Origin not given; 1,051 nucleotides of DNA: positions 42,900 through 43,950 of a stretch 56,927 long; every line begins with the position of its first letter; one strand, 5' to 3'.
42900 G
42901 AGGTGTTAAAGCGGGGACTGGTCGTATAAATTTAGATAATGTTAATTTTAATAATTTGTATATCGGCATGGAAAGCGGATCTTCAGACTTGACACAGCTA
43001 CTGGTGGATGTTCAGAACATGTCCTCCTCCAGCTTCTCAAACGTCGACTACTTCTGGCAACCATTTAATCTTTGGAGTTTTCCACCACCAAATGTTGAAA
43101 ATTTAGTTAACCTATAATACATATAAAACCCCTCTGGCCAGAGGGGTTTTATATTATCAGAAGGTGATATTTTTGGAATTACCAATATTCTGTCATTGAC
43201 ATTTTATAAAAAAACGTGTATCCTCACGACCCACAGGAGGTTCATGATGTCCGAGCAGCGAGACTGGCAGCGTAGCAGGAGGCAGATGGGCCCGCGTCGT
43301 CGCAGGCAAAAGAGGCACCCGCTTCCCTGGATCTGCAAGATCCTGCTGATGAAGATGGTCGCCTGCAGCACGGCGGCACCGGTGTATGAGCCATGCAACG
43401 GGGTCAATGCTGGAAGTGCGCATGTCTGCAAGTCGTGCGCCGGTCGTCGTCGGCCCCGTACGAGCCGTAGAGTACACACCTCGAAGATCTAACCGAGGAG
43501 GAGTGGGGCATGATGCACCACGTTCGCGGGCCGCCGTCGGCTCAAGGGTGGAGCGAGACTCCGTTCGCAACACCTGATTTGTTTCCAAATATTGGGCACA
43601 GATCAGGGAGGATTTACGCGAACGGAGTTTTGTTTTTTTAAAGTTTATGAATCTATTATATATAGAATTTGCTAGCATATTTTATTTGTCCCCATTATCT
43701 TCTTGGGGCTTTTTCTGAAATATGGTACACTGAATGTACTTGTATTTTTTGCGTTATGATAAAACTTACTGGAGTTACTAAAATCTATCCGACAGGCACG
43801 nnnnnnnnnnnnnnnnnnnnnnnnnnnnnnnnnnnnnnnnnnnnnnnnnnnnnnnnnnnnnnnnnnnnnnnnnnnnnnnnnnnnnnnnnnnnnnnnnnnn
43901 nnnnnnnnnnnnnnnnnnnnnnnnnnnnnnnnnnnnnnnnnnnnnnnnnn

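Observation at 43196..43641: Compositionally foreign, self-contained mini-unit (two SD-led ATGATG small ORFs or a structured RNA) between the giant surface-protein gene and ftsEX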

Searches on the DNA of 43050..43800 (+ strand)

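Call 4: search_rna_families(source=window, start=43050, end=43800, threshold=evalue, max_evalue=10, show_alignments=3)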
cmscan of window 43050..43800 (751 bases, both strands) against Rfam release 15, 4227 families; matches with E-value up to 10: 25.
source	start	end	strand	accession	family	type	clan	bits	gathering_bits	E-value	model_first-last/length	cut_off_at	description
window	43082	43154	+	RF00514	His_leader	Cis-reg; leader;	-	27.9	49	0.023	1-126/126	no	Histidine operon leader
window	43098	43175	-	RF01603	snoR29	Gene; snRNA; snoRNA; CD-box;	-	26.2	50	0.28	1-84/84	no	small nucleolar RNA snoR29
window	43112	43186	-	RF02362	Yfr10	Gene; sRNA;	-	25.1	43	0.24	1-78/78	no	Cyanobacterial functional RNA 10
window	43125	43180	-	RF02677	NsiR4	Gene; sRNA;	-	25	40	0.0033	1-65/65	no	Nitrogen stress-induced RNA 4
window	43091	43157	+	RF02064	STnc370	Gene; sRNA;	-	24.9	54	0.78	1-71/71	no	Enterobacterial sRNA STnc370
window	43103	43170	-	RF00906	MIR1120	Gene; miRNA;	-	22.2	86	0.097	1-87/87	no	MIR1120/MIR1122 microRNA precursor family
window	43105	43224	-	RF00561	SNORA40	Gene; snRNA; snoRNA; HACA-box;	-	22.1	51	0.25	1-128/128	no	Small nucleolar RNA SNORA40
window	43116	43216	-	RF01772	rnk_pseudo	Cis-reg; leader;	-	21.7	55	0.35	1-108/108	no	Pseudomonas rnk leader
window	43099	43190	+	RF01770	rimP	Cis-reg; leader;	-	21.1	47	0.74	1-102/102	no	Gammaprotebacteria rimP leader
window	43086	43158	+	RF01772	rnk_pseudo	Cis-reg; leader;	-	20.6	55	0.63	1-108/108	no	Pseudomonas rnk leader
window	43096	43173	+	RF01603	snoR29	Gene; snRNA; snoRNA; CD-box;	-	20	50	7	1-84/84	no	small nucleolar RNA snoR29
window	43121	43214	-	RF01470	rli38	Gene; sRNA;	-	19.5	49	4.9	1-150/150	no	Listeria sRNA rli38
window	43103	43170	+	RF00906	MIR1120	Gene; miRNA;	-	19.4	86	0.54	1-87/87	no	MIR1120/MIR1122 microRNA precursor family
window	43119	43156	+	RF03714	MIR774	Gene; miRNA;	-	18.4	80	1.4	1-98/98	no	MIR774 microRNA precursor family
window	43067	43153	+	RF00106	RNAI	Gene; antisense;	-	18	47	0.96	1-102/102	no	RNAI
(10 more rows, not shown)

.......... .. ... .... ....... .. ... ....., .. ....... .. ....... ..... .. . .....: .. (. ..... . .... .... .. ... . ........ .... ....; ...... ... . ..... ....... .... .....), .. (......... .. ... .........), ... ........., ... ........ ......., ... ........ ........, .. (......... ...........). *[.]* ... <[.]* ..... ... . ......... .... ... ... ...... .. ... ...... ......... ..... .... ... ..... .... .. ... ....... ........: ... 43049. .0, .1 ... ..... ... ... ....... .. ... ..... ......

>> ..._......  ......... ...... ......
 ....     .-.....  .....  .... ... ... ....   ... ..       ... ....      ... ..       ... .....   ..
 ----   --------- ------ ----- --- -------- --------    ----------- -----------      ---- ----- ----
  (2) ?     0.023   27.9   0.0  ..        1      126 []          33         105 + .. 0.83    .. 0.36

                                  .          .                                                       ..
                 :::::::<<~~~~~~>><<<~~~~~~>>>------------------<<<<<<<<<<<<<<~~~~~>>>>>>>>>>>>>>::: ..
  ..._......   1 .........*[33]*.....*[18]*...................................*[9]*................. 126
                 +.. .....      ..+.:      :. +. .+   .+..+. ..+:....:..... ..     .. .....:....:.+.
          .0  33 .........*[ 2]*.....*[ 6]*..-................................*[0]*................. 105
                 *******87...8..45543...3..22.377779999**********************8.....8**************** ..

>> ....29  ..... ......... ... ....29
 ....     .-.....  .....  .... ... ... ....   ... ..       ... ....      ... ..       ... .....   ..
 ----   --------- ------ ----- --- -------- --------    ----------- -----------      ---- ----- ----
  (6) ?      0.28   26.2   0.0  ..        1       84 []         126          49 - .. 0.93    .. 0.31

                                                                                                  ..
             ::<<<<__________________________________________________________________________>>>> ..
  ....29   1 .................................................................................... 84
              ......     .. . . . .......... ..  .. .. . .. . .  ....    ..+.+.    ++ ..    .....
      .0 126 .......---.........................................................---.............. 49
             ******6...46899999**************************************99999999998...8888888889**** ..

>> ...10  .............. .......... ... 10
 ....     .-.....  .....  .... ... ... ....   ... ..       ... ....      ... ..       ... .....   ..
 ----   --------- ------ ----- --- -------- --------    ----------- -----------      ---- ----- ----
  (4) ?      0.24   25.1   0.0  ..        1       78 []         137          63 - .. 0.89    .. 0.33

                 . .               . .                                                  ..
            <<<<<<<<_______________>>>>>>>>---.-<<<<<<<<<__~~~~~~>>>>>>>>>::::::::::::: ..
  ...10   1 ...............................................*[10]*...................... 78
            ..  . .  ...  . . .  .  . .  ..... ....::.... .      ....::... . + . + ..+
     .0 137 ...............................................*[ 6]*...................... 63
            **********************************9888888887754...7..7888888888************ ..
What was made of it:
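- On Any Rfam RNA family (including RNase P RNA, tmRNA, 6S, and large GC-rich RNAs such as ROOL, GOLLD, HEARO): In E-value mode over 43050-43800, nothing in 43225-43640 exceeds 16 bits (call 4).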

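Call 25: search_dna_similar(query=window:43190-43650:+, collection=phages, mode=distant, max_evalue=1)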
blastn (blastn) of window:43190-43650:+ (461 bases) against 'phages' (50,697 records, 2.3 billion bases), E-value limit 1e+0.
No match.

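Call 26: search_dna_similar(query=window:43190-43650:+, collection=plasmids, mode=distant, max_evalue=1)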
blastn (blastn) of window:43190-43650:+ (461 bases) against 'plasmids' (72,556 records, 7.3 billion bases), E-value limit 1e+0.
Records with a match: 2; places in all: 2; records where one place covers at least 80% of the query: 0.
Best place of each record, by identity: 90-95% 1; 80-90% 1.
By first word of the organism name: Rhodococcus 1; Priestia 1.
By predicted mobility (MOB-suite, as given by PLSDB): mobilizable 2.
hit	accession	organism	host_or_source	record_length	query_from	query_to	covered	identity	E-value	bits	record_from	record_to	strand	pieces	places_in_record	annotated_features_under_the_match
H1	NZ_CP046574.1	Rhodococcus sp. WAY2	cell culture,bacterial consortium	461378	150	193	10%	84.1%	1e-2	49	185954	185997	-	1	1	MFS transporter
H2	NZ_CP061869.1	Priestia koreensis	cell culture,tobacco leaf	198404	369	399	7%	90.3%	4e-1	44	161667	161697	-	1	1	Ig-like domain-containing protein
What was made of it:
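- Tried and rejected: Phage and plasmid collections gave only short chance matches (calls 25, 26).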

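Call 70: build_rna_model(alignment_id=A5, structure=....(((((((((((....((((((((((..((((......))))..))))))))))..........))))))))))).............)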
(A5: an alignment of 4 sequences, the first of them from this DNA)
Model R1 built from alignment A5 (4 sequences, 91 columns); structure: as given.
model positions 84; base pairs 25; branch points 0; effective number of sequences 1.39; information 0.677 bits per position. Calibrated on 0.2 Mb of random sequence (short: E-values are rough).
structure used (alignment columns):
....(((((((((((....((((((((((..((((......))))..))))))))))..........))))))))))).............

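Call 71: search_with_rna_model(model_id=R1, sources=[window, L001, L011, L012, L013, L014, L017, L018, L019, L020, L021, L022, L023, L024, L025, L026, L027, L028, L029, L030, L031, L032, L033, L034, L035, L036, L037, L038, L039, L040, L041, L042, L043, L044, L046, L048, L049, L057, L058, L059, L066, L068, L070, L074, L085, L087, L092, L097, L098, L099, L100, L101, L102, L103, L104, L108, L111, L130], max_evalue=10)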
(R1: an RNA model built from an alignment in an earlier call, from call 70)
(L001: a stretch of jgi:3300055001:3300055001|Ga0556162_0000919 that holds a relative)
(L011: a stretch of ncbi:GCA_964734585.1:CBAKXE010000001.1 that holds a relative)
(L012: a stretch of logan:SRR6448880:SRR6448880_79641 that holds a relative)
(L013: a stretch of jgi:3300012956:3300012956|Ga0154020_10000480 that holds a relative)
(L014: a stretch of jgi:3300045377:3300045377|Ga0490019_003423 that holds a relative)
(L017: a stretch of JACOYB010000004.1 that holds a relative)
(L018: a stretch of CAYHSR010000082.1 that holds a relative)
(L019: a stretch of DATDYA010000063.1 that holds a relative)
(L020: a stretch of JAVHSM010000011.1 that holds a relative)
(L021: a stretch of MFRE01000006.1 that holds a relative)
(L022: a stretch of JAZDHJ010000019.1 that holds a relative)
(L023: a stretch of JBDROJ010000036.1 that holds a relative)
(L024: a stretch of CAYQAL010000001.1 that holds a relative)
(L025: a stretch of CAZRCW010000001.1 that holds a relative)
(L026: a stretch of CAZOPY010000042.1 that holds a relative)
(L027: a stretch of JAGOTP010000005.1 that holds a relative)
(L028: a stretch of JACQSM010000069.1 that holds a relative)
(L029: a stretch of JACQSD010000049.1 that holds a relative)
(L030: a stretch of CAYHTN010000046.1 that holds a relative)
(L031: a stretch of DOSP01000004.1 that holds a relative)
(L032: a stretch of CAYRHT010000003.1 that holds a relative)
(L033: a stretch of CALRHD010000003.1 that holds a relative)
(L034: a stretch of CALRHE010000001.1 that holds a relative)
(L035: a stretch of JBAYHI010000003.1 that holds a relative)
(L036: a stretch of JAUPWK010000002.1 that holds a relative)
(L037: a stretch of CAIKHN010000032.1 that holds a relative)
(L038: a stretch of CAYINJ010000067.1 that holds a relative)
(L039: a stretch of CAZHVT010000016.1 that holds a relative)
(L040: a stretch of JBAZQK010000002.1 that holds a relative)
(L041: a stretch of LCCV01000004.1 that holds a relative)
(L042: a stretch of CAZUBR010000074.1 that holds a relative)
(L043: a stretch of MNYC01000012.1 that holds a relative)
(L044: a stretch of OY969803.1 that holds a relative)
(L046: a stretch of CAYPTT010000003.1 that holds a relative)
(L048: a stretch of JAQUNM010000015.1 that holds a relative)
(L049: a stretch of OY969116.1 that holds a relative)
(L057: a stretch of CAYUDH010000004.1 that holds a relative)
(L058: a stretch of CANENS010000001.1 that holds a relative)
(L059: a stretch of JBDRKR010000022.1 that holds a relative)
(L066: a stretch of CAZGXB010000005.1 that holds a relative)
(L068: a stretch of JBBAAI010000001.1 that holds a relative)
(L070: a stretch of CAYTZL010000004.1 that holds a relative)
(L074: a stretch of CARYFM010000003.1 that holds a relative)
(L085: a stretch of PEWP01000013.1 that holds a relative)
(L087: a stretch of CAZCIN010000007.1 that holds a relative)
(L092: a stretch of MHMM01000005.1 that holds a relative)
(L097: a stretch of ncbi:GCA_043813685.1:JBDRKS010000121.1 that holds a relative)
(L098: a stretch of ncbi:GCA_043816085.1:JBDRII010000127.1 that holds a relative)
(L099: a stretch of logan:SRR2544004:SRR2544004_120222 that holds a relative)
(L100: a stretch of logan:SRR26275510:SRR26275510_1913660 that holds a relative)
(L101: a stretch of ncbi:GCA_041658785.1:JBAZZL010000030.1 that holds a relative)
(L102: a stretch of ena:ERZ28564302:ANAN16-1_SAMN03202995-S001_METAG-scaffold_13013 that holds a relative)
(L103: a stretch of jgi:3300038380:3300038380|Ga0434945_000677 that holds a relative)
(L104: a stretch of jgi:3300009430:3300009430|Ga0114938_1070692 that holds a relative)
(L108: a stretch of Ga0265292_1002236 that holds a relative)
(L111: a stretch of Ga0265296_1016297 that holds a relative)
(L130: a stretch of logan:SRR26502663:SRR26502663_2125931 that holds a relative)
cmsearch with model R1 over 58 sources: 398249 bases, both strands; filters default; matches with E-value up to 10: 24.
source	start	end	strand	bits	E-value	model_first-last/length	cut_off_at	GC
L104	204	288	-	97.9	6e-24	1-84/84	no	0.4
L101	3998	4081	+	97.1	1e-23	1-84/84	no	0.45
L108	12924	13007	+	97.1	1e-23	1-84/84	no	0.45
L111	672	755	+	97.1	1e-23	1-84/84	no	0.45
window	43555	43639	+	90.7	6.2e-22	1-84/84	no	0.44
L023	6173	6258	+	90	9.4e-22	1-84/84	no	0.37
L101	3991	4074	-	51.6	4.2e-11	1-84/84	no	0.49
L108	12917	13000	-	51.6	4.2e-11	1-84/84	no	0.49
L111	665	748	-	51.6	4.2e-11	1-84/84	no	0.49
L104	211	296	+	41.7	2.5e-08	1-84/84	no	0.45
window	43547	43632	-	33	6.5e-06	1-84/84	no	0.5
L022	1004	1047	-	23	0.0038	1-84/84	no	0.32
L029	482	523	+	21.7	0.0085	1-84/84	no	0.6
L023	6166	6251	-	20.2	0.022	1-84/84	no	0.4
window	28267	28313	+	19.9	0.027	1-84/84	no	0.3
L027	2112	2156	-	13.7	1.4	1-84/84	no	0.71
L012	2343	2382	-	13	2.3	1-84/84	no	0.4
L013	2343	2382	-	13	2.3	1-84/84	no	0.4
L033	3751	3812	+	12.8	2.5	1-84/84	no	0.4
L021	5649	5702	+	12.5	3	7-71/84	no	0.33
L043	1774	1809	-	11.7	5.3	1-84/84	no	0.39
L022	1064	1104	-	11.1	7.6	1-84/84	no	0.46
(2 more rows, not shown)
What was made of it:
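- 43555..43639 (+): Two-tier hairpin and T-tract, read as a long intrinsic terminator or structured 3' end.
- Outer stem: 43558-43568 with 43618-43628.
- Inner stem: 43573-43582 with 43598-43607.
- Apical stem: 43585-43588 with 43592-43595.
- Asymmetric 3' internal loop: GAGGAUUUAC, 43608-43617.
- T-tract: 43628-43639. The covariance model scores 90.7 bits on plus and 33 on minus (call 71).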

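Call 96: search_rna_families(sources=[L104, L130, L023, L101], threshold=evalue, max_evalue=1)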
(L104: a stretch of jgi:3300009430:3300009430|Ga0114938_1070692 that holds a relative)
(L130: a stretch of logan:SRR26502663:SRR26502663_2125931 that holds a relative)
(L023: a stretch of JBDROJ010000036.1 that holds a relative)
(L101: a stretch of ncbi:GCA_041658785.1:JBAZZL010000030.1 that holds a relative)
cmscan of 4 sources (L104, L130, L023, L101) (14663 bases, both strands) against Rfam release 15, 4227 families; matches with E-value up to 1: 10.
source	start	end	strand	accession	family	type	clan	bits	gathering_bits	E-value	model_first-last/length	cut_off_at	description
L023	2814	2886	+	RF00005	tRNA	Gene; tRNA;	CL00001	70.9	29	4.1e-14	1-71/71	no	tRNA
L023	2345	2415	+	RF00005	tRNA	Gene; tRNA;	CL00001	65.4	29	1.3e-12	1-71/71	no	tRNA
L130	1825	1897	+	RF00005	tRNA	Gene; tRNA;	CL00001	63.9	29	3.5e-12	1-71/71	no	tRNA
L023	4729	4799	+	RF00005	tRNA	Gene; tRNA;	CL00001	57.2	29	2.3e-10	1-71/71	no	tRNA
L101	721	804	+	RF00005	tRNA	Gene; tRNA;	CL00001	53.1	29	3.2e-09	1-71/71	no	tRNA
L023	4623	4699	-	RF03816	MIR6297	Gene; miRNA;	-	35.9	114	0.0013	1-107/107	no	MIR6297 microRNA precursor family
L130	1505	1570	+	RF00896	mir-787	Gene; miRNA;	-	25.5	57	0.24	1-72/72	no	mir-787 microRNA precursor family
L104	699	765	-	RF00513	Trp_leader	Cis-reg; leader;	-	24.9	41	0.22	1-100/100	no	Tryptophan operon leader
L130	1825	1898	-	RF04354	Plastid-ycf2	Cis-reg;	-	23.1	65.7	0.62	1-75/75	no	Plastid-ycf2 5UTR RNA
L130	43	127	-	RF00512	Leu_leader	Cis-reg; leader;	-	22.4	50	0.77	1-148/148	no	Leucine operon leader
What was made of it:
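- On Any Rfam RNA family (including RNase P RNA, tmRNA, 6S, and large GC-rich RNAs such as ROOL, GOLLD, HEARO): The homologous loci L104, L023, L101 and L130 likewise give nothing (call 96).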
